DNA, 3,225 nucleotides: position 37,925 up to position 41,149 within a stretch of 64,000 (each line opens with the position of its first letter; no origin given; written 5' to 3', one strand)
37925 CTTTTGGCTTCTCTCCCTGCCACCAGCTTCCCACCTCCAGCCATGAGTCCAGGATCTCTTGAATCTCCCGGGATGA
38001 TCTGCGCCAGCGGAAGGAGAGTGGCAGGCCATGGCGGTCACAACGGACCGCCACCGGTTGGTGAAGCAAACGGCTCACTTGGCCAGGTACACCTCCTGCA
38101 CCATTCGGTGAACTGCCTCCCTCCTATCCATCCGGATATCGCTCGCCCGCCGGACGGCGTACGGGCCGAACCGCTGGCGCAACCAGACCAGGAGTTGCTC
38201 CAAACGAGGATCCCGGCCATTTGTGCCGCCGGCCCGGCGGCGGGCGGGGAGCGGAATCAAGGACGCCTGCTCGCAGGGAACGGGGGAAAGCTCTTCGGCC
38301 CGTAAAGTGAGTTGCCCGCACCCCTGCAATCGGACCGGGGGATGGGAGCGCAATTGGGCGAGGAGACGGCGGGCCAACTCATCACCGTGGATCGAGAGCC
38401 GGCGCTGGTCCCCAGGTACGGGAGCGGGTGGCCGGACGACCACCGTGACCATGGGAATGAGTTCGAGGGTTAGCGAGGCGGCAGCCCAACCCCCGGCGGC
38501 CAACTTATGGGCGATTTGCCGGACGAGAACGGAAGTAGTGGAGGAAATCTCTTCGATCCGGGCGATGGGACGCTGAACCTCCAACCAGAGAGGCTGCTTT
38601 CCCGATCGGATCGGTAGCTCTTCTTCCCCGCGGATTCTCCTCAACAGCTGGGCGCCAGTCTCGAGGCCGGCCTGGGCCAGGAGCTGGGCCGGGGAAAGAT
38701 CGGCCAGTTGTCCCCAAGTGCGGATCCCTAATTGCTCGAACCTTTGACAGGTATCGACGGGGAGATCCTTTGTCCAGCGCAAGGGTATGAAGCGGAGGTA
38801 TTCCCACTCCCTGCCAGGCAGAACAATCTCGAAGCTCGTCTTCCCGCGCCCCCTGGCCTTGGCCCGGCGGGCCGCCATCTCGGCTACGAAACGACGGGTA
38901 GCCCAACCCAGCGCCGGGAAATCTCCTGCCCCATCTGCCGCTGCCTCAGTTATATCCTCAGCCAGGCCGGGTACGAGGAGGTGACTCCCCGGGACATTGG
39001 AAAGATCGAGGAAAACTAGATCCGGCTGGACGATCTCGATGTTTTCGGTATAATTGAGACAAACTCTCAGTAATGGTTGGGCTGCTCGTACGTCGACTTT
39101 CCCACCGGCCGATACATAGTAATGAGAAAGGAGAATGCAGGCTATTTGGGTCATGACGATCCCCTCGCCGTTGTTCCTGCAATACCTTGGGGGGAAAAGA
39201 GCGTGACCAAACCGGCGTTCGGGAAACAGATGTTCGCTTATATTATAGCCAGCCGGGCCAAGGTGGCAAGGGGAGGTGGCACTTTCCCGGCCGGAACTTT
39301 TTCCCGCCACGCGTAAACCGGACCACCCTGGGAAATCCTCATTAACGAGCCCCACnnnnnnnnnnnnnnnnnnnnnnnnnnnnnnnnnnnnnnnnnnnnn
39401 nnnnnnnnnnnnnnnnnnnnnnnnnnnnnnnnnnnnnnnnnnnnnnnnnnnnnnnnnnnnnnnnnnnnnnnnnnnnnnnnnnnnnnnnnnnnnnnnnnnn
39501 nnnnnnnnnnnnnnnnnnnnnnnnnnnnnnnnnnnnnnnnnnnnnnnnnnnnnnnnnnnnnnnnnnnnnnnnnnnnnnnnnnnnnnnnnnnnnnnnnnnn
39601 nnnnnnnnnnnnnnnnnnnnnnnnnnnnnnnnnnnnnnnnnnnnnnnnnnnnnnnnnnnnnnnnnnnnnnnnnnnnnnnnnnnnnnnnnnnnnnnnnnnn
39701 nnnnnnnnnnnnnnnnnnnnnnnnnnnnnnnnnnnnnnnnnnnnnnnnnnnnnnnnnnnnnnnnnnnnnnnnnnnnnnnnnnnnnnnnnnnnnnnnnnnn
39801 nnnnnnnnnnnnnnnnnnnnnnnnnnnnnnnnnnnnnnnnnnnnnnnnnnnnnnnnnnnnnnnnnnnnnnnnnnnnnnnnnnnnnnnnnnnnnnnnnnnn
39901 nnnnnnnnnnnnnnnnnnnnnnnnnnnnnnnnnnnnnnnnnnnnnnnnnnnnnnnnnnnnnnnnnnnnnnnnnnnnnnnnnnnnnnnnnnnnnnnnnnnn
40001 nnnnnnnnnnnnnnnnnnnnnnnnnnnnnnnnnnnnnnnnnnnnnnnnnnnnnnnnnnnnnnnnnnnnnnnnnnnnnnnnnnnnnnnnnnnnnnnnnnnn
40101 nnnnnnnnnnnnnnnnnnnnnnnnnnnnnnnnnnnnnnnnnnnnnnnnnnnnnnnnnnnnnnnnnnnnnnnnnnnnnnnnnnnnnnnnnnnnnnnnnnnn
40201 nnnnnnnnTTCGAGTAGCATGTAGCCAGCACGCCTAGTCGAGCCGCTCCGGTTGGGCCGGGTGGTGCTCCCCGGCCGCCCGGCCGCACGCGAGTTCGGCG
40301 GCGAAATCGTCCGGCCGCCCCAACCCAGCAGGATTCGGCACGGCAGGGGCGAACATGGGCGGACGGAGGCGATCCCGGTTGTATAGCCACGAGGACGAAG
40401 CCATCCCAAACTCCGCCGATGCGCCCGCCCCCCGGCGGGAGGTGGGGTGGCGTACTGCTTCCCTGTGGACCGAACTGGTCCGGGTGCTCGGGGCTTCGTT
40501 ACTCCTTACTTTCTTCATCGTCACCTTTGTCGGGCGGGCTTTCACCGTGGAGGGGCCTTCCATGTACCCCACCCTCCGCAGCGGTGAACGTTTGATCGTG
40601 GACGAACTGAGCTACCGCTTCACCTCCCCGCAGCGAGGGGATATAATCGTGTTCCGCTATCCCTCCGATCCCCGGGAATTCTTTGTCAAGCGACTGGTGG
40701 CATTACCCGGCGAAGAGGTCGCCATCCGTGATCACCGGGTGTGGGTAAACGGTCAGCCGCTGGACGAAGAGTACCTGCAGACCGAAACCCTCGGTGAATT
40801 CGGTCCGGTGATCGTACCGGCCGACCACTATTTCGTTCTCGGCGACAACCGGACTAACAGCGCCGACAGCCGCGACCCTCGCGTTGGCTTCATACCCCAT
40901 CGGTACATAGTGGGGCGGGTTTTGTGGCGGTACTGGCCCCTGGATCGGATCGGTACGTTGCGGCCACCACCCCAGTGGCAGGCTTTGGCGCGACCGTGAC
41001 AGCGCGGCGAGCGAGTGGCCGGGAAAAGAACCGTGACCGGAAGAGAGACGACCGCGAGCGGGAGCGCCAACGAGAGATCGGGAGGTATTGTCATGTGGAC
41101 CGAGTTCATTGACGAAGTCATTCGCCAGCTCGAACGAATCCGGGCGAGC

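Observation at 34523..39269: LexA-box-controlled imuB-dnaE2 mutagenesis cassette lacking imuA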

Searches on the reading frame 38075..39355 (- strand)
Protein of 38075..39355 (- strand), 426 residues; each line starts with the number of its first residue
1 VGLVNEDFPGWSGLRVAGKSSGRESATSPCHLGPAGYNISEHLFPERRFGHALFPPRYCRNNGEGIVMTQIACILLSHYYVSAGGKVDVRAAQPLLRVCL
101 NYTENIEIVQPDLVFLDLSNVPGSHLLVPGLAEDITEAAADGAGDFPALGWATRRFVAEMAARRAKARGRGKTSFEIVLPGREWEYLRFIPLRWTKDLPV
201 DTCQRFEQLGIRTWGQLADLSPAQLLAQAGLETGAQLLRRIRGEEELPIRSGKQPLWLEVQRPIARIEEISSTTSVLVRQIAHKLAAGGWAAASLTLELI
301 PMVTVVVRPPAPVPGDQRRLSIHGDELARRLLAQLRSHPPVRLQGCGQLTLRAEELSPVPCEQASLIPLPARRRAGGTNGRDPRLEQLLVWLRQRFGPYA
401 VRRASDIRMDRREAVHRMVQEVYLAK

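Call 3: search_protein_families(library=pfam, proteins=[window:38075-39355:-], max_evalue=0.01)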
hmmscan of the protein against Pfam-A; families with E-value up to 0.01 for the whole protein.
window:38075-39355:- (426 aa): 1 family
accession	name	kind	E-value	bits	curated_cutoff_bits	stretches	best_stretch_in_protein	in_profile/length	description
PF21999.2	IMS_HHH_1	-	0.0014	19.5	27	1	203-243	11-51/53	DNA polymerase-iota, thumb domain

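Call 4: search_protein_families(library=ncbifam, proteins=[window:38075-39355:-], max_evalue=0.01)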
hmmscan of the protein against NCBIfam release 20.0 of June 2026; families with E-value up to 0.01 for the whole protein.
window:38075-39355:- (426 aa): 6 families
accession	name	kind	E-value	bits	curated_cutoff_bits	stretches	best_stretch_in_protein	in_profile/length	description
NF003015.0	PRK03858.1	subfamily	8.3e-10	38.3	367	1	90-415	81-394/399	DNA polymerase IV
NF002677.0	PRK02406.1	equivalog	1.3e-08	34.4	256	1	93-260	88-249/357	DNA polymerase IV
NF002882.0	PRK03348.1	equivalog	9.7e-08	31.2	389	1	99-351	93-344/461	DNA polymerase IV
NF002751.0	PRK02794.1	equivalog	3.6e-07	29.4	371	1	98-408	123-419/425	DNA polymerase IV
NF002848.0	PRK03103.1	subfamily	4e-05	22.3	381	1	94-250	88-241/410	DNA polymerase IV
NF002883.0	PRK03352.1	equivalog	0.0022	17.2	330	1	199-346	186-337/347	DNA polymerase IV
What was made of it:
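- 38075..39154 (-): iPolY: a 359-aa catalytically inactive Y-family polymerase homologue (palm remnant, thumb, little finger, C-terminal tail). It is the N-terminal 'half' of a split ImuB. Weak NCBIfam DNA polymerase IV hits (call 4).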

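Call 12: find_homologous_proteins(query=window:38075-39154:-, max_evalue=0.001)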
Query window:38075-39154:- (359 aa): 1 proteins with E <= 0.001 among 8000 candidates.
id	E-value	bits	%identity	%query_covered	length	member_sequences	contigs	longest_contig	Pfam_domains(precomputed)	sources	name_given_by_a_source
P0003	3.4e-234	795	100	100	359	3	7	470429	-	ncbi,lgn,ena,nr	ncbi:MAG TPA: hypothetical protein GXX55_00850 [Firmicutes bacterium]|nr:hypothetical protein [Bacil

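Call 44: search_solved_structures(query=A3, max_evalue=0.01, show_alignments=2)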
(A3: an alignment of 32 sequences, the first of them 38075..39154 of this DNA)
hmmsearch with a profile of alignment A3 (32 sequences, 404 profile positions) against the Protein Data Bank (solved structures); distinct sequences matched with E-value up to 0.01: 80 (the best 60 are shown).
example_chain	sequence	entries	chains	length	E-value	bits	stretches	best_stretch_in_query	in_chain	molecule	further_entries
7yll_A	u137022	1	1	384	5e-64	220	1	2-384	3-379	DNA polymerase IV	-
3gqc_A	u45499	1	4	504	2.2e-48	168.5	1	31-343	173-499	DNA repair protein REV1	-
4ir1_F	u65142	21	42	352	5.1e-47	164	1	2-349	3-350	DNA polymerase IV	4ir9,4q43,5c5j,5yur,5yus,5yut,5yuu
4r8u_A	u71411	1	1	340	2.5e-45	158.4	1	2-334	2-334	DNA polymerase IV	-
4irc_F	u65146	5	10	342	3.7e-45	157.8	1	2-337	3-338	DNA polymerase IV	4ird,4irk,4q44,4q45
4r8u_B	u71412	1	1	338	5.2e-45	157.4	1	3-323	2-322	DNA polymerase IV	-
6juq_A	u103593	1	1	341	1.5e-44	155.9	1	2-337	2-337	DNA polymerase IV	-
6jup_F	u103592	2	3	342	1.5e-44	155.8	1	2-337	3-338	DNA polymerase IV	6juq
6jun_F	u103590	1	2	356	1.2e-41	146.3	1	2-337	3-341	DNA polymerase IV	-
6juo_A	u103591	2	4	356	2.9e-41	145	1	2-337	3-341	DNA polymerase IV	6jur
6jum_A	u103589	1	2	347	1.3e-40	142.8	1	2-336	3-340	DNA polymerase IV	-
4dez_A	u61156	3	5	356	3.2e-40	141.6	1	2-337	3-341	DNA polymerase IV 1 | DNA polymerase IV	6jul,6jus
2dpi_A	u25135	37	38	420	1.7e-35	126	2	2-110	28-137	DNA polymerase iota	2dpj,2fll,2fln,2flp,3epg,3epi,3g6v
9drc_A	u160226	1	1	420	1.7e-35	126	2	2-110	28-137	DNA polymerase iota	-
1t3n_A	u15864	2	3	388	1.7e-35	126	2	2-110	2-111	polymerase (DNA directed) iota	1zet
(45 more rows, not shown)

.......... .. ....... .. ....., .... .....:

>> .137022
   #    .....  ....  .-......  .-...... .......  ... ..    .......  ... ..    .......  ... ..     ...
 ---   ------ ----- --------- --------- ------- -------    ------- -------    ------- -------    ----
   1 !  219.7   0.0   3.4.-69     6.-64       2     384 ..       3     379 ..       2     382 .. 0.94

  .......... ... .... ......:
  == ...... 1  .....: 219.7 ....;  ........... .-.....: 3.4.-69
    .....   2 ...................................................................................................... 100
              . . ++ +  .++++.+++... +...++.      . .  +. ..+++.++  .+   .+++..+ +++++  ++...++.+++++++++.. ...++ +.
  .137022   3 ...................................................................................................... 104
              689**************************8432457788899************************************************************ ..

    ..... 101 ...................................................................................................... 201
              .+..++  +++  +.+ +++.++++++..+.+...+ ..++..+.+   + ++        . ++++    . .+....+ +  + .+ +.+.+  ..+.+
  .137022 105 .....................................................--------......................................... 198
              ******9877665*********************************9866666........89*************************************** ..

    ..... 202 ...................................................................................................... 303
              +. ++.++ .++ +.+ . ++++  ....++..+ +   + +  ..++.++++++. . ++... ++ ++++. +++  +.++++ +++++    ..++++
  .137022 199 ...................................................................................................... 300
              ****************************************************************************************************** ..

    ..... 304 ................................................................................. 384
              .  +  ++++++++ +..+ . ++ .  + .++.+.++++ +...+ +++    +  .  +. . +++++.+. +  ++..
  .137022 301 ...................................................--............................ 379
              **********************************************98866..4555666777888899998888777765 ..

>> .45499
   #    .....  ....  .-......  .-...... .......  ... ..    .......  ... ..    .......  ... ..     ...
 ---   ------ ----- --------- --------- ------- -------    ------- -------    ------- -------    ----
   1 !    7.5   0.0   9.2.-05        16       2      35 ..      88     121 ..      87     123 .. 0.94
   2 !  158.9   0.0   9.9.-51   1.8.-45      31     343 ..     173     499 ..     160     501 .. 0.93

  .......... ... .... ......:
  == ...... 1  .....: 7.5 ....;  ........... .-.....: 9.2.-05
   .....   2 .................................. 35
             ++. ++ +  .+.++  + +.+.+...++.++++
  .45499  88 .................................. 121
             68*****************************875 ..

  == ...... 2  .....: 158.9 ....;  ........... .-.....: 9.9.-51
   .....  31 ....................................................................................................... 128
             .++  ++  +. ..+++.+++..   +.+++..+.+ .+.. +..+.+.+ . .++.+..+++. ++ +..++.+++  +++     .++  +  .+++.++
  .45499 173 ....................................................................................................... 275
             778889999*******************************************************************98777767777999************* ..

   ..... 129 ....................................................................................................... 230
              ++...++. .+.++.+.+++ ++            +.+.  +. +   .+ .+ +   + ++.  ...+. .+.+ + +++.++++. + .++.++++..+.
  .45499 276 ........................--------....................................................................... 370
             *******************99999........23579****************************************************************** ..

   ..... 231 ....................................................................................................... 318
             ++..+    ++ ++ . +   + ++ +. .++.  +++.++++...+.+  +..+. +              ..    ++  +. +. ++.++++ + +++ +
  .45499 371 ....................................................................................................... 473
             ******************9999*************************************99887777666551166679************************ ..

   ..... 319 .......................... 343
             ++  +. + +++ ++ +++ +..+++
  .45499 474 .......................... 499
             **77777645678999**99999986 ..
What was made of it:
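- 38075..39154 (-): Family profile against the PDB: DNA pol IV 7yll, E 5e-64 (call 44).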

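Call 59: find_homologous_proteins(query=A3, max_evalue=1e-10)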
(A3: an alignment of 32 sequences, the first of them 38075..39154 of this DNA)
Query A3 (32 sequences) (359 aa, profile of the alignment): 33 proteins with E <= 1e-10 among 8000 candidates.
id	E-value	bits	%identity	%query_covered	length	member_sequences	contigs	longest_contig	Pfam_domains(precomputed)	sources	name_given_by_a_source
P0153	1.6e-117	411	41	9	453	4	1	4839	PF00817.26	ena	-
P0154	1.4e-110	388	21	40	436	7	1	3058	PF00817.26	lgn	-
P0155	3.8e-110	387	20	39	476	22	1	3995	PF00817.26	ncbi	-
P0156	1.1e-108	382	23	39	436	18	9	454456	PF00817.26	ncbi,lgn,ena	-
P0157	1.9e-108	381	30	11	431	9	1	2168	PF00817.26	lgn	-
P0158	8.8e-106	372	21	39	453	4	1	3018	PF00817.26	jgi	-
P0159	2.9e-105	371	22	39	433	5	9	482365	PF00817.26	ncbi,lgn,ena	-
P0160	2.1e-103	365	22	37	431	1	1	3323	PF00817.26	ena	-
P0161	2.7e-102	361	19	90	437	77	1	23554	PF00817.26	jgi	jgi:DNA polymerase-4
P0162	1.1e-98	349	29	21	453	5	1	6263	PF00817.26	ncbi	-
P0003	2.0e-72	263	100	100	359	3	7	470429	-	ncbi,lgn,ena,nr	ncbi:MAG TPA: hypothetical protein GXX55_00850 [Firmicutes bacterium]|nr:hypothetical protein [Bacil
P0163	4.0e-68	248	28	85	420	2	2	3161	PF11799.14,PF00817.26,PF11798.15,PF21999.3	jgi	jgi:DNA polymerase-4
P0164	4.2e-66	242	24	60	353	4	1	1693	PF21704.4,PF11799.14,PF00817.26,PF11798.15,PF21999.3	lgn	-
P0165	5.0e-59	218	21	33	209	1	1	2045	PF00817.26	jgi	jgi:nucleotidyltransferase/DNA polymerase involved in DNA repair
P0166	2.0e-55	207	24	58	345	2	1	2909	PF21704.4,PF11799.14,PF00817.26,PF21999.3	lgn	-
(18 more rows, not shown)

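Call 68: predict_structure(alignment_id=A6)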
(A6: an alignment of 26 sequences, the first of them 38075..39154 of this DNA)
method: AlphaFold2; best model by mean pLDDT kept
length: 359 residues; sequences in the alignment: 26
mean_pLDDT: 80.9   pTM: 0.61
mean pLDDT of the five models: 80.9, 80.4, 78.8, 78.7, 77.5
residues with pLDDT >= 90: 162; 70-90: 109; 50-70: 56; < 50: 32
segments of 3 or more residues with pLDDT < 50: 296-312, 341-346, 353-359
pLDDT, mean of each block of 10 residues (from residue 1): 91 62 80 90 88 91 93 78 95 95 88 95 91 92 96 95 92 82 65 85 92 89 90 86 89 91 89 65 89 56 43 65 72 61 49 42
secondary structure, 60 per line:
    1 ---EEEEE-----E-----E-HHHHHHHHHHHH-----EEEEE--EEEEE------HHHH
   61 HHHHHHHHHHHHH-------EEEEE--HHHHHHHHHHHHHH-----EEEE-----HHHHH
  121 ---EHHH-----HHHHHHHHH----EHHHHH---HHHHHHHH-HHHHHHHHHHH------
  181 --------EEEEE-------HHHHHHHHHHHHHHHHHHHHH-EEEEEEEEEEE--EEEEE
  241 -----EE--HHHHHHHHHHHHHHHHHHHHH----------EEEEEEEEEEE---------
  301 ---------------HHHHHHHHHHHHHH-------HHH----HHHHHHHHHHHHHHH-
elements in order: E4-8 H22-33 E39-43 E46-50 H57-73 E81-85 H88-101 E107-110 H116-120 H133-141 H147-151 H155-162 H164-174 E189-193 H201-221 E223-233 E236-240 H250-270 E281-291 H316-329 H344-358
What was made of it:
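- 38147..38218 (-): RecA-NT-like motif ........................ (iPolY residues 313-336), followed by a conserved RRE tail motif (R344, R345). A helix is predicted at 316-329 (call 68).
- The AF2 model is well folded, with pLDDT 81 (call 68).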

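Call 70: fold_search(model_id=the predicted structure, library=pdb)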
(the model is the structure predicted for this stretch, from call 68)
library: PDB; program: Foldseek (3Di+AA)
matches with E <= 10: 448; with E <= 0.001: 181
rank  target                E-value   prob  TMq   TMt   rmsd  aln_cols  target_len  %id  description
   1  3gqc_D                1.5e-13  1.00  0.43  0.38   8.4       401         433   16  Structure of human Rev1-DNA-dNTP ternary complex (released 2009-05-19)
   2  3gqc_C                1.6e-13  1.00  0.43  0.38   7.8       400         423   16  Structure of human Rev1-DNA-dNTP ternary complex (released 2009-05-19)
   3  9a5e_A                1.6e-13  1.00  0.45  0.40  11.6       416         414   14  Integrative model of DPO41-RPOZ by crosslinking MS and deep learning (released 2024-09-18)
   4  6l97_A                1.7e-13  1.00  0.46  0.49   8.9       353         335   14  Complex of DNA polymerase IV and L-DNA duplex (released 2020-07-08)
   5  3gqc_B                1.7e-13  1.00  0.43  0.37   8.6       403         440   15  Structure of human Rev1-DNA-dNTP ternary complex (released 2009-05-19)
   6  4f4w_A                2.9e-13  1.00  0.48  0.50   7.1       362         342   13  Y-family DNA polymerase chimera Dbh-Dpo4-Dpo4 #1 (released 2013-01-02)
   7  6l97_B                4.1e-13  1.00  0.44  0.47   9.7       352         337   13  Complex of DNA polymerase IV and L-DNA duplex (released 2020-07-08)
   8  4r8u_A                4.6e-13  1.00  0.41  0.43   8.1       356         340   14  S-SAD structure of DINB-DNA Complex (released 2015-01-14)
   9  4hyk_A                8.6e-13  1.00  0.53  0.56   6.7       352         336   12  Dbh Ternary Complex (substrates partially disordered) (released 2013-01-02)
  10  4g3i_A                9.1e-13  1.00  0.47  0.48   7.1       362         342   14  Crystal structure of Dpo4 in complex with DNA duplex (released 2013-08-07)
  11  6jup_A                1.0e-12  1.00  0.45  0.46   7.6       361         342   15  Mutant PolIV-DNA incoming nucleotide complex (released 2020-02-19)
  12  3gqc_A                1.0e-12  1.00  0.43  0.38   7.9       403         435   16  Structure of human Rev1-DNA-dNTP ternary complex (released 2009-05-19)
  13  3fds_A                1.1e-12  1.00  0.41  0.42  14.5       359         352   13  Structural insight into recruitment of translesion DNA polymerase Dpo4 to sliding clamp PCNA (released 2009-01-20)
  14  2rdi                  1.2e-12  1.00  0.40  0.42  14.6       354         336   14  Snapshots of a Y-family DNA polymerase in replication: Dpo4 in apo and binary/ternary complex forms (released 2008-06-24)
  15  6juq_A                2.0e-12  1.00  0.43  0.45   8.0       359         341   15  mutant PolIV-DNA incoming nucleotide complex 2 (released 2020-02-19)
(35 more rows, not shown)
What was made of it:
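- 38075..39154 (-): AF2 model with pLDDT 81 matches Rev1, Dpo4, DinB and Dbh at Foldseek probability 1.0 and E about 1e-13 (calls 68, 70).
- iPolY is a Y-family homologue (profile against the PDB E 5e-64, call 44; Foldseek probability 1.0, call 70).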

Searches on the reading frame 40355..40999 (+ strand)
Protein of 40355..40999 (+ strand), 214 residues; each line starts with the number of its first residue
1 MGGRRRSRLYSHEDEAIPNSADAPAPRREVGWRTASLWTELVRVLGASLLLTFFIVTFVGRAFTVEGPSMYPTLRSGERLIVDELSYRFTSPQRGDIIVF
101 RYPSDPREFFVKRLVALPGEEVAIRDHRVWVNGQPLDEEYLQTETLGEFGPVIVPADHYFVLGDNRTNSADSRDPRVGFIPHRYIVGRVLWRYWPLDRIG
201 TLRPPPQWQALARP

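Call 3: search_protein_families(library=pfam, proteins=[window:40355-40999:+], max_evalue=0.01)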
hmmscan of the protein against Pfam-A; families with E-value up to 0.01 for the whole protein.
window:40355-40999:+ (214 aa): 2 families
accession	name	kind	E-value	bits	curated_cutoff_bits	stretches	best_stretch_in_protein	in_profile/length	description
PF10502.14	Peptidase_S26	-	2.3e-47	161.5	22.9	1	38-194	1-168/168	Signal peptidase, peptidase S26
PF00717.28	Peptidase_S24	-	6.4e-07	29.5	23.3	1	62-122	37-89/116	Peptidase S24-like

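Call 4: search_protein_families(library=ncbifam, proteins=[window:40355-40999:+], max_evalue=0.01)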
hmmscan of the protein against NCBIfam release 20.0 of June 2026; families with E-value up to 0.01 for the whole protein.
window:40355-40999:+ (214 aa): 5 families
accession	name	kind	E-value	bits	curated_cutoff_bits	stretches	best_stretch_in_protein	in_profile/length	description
TIGR02227.1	sigpep_I_bact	equivalog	5.5e-49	166.2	47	1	44-197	4-162/162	signal peptidase I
NF008114.0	PRK10861.1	equivalog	6.4e-23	81.5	277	2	35-124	57-158/324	signal peptidase I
TIGR02754.1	sod_Ni_protease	equivalog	2.4e-14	53.6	63.25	1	65-124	3-62/90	nickel-type superoxide dismutase maturation protease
TIGR02771.1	TraF_Ti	equivalog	4.3e-09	36.1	100.25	1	109-189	83-165/171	conjugative transfer signal peptidase TraF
TIGR02228.1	sigpep_I_arch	equivalog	1.6e-06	28.1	51.85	1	40-105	10-74/158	signal peptidase I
